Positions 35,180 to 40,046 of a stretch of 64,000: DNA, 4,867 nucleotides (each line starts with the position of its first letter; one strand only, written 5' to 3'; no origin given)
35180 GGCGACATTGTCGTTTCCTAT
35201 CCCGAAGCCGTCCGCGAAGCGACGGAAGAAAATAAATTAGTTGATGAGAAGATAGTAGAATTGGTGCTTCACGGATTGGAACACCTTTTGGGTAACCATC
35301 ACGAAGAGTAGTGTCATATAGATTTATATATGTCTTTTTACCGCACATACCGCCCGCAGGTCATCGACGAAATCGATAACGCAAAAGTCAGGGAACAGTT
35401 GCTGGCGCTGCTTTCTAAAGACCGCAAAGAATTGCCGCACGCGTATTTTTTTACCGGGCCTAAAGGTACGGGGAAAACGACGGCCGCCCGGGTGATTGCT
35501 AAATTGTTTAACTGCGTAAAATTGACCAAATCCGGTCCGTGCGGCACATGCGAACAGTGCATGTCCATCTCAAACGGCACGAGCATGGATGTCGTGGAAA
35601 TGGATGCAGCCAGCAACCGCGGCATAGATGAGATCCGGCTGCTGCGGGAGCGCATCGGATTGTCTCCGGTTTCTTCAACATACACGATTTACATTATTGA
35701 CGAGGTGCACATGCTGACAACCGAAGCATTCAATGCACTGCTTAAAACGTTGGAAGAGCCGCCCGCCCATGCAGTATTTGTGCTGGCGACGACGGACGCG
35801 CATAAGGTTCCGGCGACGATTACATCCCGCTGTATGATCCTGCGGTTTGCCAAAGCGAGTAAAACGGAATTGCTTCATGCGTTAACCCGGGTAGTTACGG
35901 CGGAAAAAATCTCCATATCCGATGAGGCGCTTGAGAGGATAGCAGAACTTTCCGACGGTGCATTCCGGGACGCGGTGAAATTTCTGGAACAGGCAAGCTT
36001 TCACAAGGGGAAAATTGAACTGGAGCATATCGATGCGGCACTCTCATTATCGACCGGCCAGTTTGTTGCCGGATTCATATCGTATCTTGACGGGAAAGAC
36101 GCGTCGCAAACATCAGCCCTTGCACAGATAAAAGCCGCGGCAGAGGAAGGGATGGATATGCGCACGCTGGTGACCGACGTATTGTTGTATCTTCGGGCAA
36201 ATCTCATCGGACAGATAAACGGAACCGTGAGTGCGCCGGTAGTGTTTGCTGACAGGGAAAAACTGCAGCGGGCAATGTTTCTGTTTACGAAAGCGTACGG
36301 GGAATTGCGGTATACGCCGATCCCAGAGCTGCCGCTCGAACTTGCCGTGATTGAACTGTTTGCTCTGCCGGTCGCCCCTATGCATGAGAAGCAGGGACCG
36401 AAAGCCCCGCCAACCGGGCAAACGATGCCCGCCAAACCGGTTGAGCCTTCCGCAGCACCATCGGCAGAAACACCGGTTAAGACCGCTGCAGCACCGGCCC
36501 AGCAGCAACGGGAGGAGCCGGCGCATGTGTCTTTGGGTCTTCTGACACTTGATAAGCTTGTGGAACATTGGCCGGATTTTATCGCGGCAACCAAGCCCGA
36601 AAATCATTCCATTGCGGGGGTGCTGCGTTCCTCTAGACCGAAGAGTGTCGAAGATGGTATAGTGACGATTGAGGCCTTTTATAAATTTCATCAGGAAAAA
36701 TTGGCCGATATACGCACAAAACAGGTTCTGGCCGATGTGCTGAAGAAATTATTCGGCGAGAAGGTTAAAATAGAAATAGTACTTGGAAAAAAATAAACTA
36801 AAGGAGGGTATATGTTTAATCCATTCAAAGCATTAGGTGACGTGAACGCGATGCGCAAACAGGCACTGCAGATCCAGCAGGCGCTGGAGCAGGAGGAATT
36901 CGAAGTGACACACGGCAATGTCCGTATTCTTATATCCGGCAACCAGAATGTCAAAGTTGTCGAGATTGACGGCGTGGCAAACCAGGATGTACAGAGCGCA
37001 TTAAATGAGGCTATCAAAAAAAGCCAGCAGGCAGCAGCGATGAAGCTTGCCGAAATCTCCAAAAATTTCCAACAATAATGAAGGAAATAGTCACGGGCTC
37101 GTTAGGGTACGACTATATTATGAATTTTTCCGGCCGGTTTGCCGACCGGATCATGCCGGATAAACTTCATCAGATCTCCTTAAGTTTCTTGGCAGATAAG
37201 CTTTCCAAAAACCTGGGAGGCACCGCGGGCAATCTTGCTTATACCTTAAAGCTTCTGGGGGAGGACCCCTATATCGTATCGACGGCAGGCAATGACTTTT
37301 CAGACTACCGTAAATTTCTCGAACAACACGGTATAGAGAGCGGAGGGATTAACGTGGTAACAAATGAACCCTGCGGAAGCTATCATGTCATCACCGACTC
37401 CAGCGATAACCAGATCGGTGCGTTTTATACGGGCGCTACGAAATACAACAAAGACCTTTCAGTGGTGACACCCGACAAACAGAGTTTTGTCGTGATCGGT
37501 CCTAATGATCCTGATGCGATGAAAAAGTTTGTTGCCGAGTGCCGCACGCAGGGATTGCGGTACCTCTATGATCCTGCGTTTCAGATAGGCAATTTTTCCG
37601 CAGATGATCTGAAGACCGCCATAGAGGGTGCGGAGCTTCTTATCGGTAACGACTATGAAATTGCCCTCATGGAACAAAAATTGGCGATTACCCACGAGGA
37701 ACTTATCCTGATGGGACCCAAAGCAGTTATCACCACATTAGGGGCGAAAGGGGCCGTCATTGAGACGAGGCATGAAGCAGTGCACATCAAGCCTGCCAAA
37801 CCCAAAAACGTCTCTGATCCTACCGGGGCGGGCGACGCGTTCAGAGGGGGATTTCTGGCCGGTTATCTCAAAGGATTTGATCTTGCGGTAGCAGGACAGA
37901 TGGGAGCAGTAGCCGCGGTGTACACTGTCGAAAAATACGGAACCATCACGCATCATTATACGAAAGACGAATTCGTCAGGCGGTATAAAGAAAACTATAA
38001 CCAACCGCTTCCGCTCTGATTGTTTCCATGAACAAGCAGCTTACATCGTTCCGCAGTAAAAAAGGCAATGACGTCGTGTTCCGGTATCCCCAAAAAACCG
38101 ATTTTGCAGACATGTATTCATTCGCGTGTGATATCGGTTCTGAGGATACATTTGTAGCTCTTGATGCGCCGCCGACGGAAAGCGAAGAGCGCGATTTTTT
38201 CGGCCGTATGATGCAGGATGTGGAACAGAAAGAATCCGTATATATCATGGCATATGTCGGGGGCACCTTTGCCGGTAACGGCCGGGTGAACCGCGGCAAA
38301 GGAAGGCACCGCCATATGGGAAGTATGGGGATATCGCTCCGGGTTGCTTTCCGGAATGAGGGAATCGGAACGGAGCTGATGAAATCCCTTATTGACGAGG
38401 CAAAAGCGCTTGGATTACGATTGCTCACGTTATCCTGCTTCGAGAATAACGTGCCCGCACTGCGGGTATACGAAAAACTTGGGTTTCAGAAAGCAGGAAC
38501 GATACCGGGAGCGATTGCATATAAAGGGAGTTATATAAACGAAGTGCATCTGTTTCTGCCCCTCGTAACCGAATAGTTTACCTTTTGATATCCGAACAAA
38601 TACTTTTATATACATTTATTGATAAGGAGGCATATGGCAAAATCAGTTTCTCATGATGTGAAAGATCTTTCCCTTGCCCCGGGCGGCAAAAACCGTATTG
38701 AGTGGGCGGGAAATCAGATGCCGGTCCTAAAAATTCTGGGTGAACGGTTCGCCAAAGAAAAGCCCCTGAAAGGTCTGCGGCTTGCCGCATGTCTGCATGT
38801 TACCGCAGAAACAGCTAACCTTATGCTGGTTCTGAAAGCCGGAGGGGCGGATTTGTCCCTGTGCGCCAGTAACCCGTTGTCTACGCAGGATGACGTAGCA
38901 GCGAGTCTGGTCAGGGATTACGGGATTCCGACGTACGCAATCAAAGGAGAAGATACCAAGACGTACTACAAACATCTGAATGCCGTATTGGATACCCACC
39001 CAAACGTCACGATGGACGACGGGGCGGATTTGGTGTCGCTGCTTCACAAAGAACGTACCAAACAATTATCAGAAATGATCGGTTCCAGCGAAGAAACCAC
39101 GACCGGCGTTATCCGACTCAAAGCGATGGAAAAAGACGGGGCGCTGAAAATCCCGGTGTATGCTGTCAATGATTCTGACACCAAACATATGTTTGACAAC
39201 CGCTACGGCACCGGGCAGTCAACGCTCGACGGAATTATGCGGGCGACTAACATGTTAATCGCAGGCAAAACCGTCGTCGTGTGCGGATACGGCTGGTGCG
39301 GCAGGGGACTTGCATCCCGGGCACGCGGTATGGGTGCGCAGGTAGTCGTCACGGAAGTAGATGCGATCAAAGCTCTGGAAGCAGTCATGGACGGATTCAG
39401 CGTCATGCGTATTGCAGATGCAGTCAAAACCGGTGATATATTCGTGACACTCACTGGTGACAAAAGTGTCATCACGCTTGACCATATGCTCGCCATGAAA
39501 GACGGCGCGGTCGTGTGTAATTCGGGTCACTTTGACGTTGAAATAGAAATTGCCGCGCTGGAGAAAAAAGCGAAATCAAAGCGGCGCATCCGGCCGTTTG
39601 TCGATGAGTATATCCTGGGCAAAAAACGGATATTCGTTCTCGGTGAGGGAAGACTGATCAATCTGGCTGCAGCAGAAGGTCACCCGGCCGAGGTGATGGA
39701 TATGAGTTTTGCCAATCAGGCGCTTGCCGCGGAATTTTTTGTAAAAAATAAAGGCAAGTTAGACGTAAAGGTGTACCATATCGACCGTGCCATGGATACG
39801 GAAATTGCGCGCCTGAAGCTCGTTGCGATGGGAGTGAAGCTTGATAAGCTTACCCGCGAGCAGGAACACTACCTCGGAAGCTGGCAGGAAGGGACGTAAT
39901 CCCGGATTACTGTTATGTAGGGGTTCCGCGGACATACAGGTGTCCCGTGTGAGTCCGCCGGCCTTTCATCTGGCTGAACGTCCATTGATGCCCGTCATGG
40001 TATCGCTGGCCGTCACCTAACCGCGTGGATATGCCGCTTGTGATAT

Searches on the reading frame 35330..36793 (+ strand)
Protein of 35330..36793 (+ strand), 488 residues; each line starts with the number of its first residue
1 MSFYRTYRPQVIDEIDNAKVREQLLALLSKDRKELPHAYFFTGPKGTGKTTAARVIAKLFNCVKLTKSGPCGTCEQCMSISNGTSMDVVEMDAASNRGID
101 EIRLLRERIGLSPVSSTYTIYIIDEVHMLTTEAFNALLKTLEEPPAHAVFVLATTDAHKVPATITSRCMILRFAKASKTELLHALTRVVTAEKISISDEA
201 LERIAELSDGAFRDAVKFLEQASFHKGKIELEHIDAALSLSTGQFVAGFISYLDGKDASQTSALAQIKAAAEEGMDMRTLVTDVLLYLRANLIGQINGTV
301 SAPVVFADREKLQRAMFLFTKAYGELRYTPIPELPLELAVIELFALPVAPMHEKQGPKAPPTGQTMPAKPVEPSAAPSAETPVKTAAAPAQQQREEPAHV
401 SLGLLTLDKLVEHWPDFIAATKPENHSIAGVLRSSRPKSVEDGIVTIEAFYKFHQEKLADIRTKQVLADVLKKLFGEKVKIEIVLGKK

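Call 62: search_protein_families(library=pfam, proteins=[window:35330-36793:+], max_evalue=0.00001)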
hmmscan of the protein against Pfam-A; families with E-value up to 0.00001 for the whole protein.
window:35330-36793:+ (488 aa): 8 families
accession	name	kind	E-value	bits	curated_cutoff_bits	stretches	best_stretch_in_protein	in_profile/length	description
PF13177.12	DNA_pol3_delta2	-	4.6e-41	140.9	27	1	32-175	15-159/161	DNA polymerase III, delta subunit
PF00004.35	AAA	-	2.6e-09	38.1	21.2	1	40-170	2-125/131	ATPase family associated with various cellular activities (AAA)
PF20964.2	DnaX_C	-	3.8e-08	33.7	26.2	1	405-487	7-89/113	DNA polymerase III subunit tau, C-terminal domain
PF07728.20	AAA_5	-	7.1e-07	29.7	22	0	40-144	3-93/139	AAA domain (dynein-related subfamily)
PF13604.12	AAA_30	-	1e-06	29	27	1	41-162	23-133/191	AAA domain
PF21960.2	RCF1-5-like_lid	-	1.8e-06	28.2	27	1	185-222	3-41/43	RCF1/5-like, AAA+ ATPase lid domain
PF22608.2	DNAX_ATPase_lid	-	9.4e-06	25.8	27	1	184-222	5-43/49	DNA polymerase III clamp loader subunit, ATPase lid domain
PF13401.12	AAA_22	-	9.7e-06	26.4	27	0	39-152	8-120/130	AAA domain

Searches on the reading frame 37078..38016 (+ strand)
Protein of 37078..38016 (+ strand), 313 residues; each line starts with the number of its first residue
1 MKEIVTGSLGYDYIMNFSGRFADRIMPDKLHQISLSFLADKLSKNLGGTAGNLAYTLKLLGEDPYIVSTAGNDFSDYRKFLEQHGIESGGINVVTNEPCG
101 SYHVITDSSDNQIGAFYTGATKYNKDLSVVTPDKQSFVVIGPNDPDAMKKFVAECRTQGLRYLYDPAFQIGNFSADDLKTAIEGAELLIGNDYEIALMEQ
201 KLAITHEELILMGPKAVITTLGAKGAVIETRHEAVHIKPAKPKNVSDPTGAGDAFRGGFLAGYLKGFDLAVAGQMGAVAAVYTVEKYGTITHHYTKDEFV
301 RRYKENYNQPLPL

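Call 62: search_protein_families(library=pfam, proteins=[window:37078-38016:+], max_evalue=0.00001)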
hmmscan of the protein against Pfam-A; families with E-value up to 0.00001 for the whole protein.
window:37078-38016:+ (313 aa): 1 family
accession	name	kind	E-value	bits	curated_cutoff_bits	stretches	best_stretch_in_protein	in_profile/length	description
PF00294.29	PfkB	-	1.3e-40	140.1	25.8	1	32-291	22-297/302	pfkB family carbohydrate kinase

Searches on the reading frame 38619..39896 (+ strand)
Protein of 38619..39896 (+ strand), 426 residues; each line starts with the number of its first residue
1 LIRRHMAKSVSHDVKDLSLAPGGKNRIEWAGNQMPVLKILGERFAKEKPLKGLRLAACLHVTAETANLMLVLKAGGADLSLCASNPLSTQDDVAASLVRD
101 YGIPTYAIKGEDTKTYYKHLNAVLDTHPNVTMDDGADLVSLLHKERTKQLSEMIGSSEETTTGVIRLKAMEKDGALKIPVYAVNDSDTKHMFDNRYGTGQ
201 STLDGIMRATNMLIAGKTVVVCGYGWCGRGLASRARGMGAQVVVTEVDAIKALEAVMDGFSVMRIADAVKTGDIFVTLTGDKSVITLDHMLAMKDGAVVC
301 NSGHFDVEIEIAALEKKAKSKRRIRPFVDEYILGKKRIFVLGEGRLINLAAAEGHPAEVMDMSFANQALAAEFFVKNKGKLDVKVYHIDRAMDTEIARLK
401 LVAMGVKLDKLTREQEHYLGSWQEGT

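Call 62: search_protein_families(library=pfam, proteins=[window:38619-39896:+], max_evalue=0.00001)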
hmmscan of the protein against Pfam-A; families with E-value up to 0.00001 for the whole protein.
window:38619-39896:+ (426 aa): 4 families
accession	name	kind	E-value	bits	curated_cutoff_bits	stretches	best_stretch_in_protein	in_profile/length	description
PF05221.23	AdoHcyase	-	7.6e-62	209.6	25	2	12-146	2-140/299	S-adenosyl-L-homocysteine hydrolase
PF00670.27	AdoHcyase_NAD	-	3.4e-57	193.5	27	1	194-353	1-161/162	S-adenosyl-L-homocysteine hydrolase, NAD binding domain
PF07991.19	KARI_N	-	4e-09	36.7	20.6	1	214-311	2-103/165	Acetohydroxy acid isomeroreductase, NADPH-binding domain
PF02826.25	2-Hacid_dh_C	-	2.3e-07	30.8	25.1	1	212-304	32-128/178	D-isomer specific 2-hydroxyacid dehydrogenase, NAD binding domain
